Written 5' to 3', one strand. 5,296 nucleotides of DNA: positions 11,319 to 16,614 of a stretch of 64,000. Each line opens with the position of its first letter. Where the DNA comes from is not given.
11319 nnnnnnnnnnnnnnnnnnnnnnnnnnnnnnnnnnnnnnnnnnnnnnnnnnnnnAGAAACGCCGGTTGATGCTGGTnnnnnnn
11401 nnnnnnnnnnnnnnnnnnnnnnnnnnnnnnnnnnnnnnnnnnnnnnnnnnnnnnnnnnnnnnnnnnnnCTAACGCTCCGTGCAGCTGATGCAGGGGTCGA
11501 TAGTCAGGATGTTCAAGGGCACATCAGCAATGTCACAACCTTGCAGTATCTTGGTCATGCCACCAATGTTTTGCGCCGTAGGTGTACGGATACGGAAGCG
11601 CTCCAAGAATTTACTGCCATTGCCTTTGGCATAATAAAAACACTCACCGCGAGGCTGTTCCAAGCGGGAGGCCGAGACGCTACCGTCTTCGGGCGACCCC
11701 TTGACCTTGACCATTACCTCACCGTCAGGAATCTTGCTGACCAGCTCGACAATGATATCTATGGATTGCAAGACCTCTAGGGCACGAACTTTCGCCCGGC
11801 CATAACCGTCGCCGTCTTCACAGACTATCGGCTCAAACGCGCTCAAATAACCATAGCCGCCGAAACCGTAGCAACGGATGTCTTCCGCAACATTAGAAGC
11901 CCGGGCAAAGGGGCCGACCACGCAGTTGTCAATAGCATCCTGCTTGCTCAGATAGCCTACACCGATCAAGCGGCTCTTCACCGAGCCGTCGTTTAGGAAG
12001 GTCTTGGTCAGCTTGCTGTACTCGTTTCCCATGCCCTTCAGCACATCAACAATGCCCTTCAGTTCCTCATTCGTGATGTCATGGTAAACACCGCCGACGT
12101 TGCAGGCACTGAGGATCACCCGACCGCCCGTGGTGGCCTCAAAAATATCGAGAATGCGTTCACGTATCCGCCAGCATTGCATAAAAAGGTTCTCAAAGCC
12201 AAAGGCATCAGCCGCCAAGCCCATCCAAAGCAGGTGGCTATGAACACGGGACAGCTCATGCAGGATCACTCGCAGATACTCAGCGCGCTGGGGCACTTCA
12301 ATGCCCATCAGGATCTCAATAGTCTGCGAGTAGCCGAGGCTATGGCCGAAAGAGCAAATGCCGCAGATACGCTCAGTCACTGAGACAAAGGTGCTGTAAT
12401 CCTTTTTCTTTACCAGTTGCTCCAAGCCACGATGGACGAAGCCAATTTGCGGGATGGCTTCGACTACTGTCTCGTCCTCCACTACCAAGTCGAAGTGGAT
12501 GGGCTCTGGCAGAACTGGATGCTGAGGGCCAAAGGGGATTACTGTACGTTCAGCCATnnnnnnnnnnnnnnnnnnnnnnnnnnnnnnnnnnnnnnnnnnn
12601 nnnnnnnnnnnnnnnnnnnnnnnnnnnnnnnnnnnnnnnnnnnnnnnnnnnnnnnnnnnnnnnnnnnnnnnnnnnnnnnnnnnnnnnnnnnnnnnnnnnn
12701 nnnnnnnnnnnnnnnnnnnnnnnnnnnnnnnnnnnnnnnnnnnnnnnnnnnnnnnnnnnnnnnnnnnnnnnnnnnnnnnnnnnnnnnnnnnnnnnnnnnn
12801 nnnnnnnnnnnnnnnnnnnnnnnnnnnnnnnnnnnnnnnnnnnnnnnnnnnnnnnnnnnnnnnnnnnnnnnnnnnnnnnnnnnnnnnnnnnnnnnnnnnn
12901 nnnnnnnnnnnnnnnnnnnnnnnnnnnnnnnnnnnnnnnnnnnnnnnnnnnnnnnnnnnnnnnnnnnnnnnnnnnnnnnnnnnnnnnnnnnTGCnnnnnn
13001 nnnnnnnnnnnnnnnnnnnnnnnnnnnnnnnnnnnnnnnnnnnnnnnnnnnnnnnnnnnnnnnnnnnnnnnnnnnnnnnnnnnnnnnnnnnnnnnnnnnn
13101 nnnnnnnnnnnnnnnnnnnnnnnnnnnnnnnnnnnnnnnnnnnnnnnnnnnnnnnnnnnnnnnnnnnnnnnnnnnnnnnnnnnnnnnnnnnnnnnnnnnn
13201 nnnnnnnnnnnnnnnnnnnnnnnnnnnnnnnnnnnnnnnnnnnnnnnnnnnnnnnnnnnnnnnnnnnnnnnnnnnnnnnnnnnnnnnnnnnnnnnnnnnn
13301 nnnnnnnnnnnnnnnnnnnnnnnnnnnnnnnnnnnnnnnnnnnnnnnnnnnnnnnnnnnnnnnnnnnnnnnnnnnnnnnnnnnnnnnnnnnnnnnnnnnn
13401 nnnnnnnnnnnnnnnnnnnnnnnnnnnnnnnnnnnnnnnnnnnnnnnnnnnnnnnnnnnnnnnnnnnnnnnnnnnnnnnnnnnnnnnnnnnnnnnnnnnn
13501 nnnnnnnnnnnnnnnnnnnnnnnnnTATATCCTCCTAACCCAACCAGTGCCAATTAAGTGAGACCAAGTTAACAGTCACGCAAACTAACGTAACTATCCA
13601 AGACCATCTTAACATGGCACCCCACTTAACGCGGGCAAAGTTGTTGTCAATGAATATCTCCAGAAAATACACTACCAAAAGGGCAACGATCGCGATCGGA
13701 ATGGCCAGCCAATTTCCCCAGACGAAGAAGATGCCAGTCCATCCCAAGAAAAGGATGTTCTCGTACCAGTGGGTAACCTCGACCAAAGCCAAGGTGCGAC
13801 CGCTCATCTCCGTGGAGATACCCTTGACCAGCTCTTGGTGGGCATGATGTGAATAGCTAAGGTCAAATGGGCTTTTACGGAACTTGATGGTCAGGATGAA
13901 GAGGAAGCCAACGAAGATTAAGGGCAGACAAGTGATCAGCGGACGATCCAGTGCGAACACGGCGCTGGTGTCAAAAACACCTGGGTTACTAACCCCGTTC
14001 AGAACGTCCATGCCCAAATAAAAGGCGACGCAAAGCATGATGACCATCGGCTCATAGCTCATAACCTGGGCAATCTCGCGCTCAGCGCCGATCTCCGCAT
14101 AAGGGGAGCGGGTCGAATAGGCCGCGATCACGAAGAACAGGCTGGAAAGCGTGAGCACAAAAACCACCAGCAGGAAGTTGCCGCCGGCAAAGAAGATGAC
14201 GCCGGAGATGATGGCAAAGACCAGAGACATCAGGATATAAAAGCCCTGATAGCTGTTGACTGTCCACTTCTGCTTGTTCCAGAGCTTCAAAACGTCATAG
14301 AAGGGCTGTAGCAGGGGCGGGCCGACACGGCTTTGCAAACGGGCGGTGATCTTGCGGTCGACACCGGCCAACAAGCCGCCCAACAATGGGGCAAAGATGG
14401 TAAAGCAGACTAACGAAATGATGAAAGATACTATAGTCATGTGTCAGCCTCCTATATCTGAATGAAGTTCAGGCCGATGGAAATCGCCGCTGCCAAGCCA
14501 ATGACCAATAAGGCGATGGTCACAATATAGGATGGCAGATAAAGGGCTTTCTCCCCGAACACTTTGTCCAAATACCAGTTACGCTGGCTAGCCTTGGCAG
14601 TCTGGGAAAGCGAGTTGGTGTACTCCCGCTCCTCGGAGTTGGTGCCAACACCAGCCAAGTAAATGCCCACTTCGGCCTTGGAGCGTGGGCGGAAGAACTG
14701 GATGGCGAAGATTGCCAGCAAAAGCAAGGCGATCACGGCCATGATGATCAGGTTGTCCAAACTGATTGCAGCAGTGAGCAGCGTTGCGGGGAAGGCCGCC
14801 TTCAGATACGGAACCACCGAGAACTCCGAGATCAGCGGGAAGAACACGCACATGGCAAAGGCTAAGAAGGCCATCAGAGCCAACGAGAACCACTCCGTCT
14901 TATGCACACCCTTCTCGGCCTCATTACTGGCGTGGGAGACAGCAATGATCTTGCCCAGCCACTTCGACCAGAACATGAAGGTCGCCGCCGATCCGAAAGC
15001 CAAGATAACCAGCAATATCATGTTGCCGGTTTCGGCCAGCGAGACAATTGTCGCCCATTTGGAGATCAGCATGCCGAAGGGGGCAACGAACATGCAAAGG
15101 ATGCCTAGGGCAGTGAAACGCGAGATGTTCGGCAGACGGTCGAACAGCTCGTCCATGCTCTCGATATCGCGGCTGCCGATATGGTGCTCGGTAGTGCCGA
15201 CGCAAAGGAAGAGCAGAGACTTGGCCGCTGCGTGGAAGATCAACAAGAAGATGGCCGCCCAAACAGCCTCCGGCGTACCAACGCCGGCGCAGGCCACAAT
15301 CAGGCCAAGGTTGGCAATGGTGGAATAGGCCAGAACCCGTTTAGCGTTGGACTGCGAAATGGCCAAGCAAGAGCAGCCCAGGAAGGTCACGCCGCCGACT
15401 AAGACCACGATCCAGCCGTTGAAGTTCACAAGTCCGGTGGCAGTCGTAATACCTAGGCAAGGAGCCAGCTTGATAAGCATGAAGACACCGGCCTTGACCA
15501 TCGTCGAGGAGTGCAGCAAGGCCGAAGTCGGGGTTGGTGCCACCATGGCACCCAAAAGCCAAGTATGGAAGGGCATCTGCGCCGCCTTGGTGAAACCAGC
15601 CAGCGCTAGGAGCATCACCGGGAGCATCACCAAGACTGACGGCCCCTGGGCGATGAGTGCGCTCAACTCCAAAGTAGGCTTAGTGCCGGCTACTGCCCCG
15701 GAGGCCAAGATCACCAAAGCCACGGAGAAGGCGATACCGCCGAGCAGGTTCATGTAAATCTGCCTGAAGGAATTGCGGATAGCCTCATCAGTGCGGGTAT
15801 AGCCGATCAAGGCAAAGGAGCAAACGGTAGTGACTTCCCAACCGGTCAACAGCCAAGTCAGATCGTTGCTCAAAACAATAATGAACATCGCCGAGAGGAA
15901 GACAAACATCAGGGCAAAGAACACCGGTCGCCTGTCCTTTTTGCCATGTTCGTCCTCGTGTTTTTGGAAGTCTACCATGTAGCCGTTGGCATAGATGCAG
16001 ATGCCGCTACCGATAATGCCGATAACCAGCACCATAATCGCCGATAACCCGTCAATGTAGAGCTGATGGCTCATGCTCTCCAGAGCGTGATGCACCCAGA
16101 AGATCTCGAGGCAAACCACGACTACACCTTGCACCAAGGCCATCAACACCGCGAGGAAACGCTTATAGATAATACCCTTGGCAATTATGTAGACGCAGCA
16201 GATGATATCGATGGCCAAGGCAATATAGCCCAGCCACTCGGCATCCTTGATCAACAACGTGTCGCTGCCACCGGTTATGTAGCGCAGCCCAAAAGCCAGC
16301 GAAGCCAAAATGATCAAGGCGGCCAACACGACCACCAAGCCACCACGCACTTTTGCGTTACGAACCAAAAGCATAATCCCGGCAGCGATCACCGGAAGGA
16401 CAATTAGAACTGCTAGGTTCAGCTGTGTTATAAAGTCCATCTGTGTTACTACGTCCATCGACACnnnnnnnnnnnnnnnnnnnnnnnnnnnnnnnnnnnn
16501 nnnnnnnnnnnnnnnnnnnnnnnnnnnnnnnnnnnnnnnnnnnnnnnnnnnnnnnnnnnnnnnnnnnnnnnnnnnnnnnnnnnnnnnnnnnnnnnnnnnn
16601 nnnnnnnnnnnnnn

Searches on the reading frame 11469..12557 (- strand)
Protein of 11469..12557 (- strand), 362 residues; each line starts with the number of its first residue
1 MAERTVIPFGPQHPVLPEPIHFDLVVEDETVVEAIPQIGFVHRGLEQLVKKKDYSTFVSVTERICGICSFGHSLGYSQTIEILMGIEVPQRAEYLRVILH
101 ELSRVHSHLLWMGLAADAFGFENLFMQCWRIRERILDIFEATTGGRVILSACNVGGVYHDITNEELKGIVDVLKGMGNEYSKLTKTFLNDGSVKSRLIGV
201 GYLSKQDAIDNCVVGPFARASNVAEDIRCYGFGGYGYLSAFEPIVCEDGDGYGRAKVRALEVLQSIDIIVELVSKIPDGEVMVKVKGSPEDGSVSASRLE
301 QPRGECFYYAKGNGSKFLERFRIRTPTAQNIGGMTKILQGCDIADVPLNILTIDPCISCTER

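Call 58: search_protein_families(library=pfam, proteins=[window:11469-12557:-], max_evalue=0.00001)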
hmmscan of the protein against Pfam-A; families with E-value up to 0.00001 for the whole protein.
window:11469-12557:- (362 aa): 2 families
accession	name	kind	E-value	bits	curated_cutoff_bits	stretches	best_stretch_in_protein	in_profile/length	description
PF00346.24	Complex1_49kDa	-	1.2e-45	156.2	24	2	121-285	4-168/271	Respiratory-chain NADH dehydrogenase, 49 Kd subunit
PF00374.24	NiFeSe_Hases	-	5.6e-13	49.1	25.8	1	43-111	1-69/508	Nickel-dependent hydrogenase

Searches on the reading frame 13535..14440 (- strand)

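Call 58: search_protein_families(library=pfam, proteins=[window:13535-14440:-], max_evalue=0.00001)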
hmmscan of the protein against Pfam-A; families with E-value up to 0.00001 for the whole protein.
window:13535-14440:- (301 aa): 1 family
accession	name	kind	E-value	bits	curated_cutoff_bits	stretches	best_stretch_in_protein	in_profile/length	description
PF00146.26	NADHdh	-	3.1e-39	135.6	27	1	11-293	4-295/298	NADH dehydrogenase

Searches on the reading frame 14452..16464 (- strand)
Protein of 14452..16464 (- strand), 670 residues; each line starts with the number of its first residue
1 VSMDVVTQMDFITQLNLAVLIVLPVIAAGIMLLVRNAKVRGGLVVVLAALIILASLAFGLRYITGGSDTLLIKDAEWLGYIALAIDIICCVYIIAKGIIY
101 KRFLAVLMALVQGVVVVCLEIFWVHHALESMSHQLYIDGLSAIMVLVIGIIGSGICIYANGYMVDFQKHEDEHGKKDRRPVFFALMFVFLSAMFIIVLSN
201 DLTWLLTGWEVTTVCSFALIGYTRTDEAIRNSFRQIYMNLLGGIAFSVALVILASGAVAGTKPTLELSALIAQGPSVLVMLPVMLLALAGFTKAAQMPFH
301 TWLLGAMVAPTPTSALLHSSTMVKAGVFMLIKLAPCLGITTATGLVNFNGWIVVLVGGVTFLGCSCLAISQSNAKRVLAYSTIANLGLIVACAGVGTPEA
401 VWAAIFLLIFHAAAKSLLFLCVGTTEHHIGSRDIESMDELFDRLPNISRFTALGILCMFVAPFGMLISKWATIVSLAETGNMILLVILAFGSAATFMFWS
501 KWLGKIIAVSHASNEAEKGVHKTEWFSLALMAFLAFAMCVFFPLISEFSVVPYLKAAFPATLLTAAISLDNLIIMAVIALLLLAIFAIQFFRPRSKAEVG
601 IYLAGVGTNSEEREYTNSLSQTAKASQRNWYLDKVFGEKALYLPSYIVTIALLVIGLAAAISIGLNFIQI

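Call 6: search_protein_families(library=pfam, proteins=[window:14452-16464:-], max_evalue=0.001)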
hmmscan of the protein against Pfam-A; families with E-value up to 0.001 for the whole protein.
window:14452-16464:- (670 aa): 2 families
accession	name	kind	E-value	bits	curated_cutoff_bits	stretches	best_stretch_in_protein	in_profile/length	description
PF00361.26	Proton_antipo_M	-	1.5e-42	146.3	21.5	1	199-492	1-291/294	NADH:quinone oxidoreductase/Mrp antiporter, TM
PF00662.26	Proton_antipo_N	-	3.5e-08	33.7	24.5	1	130-164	8-42/51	NADH-Ubiquinone oxidoreductase (complex I), chain 5 N-terminus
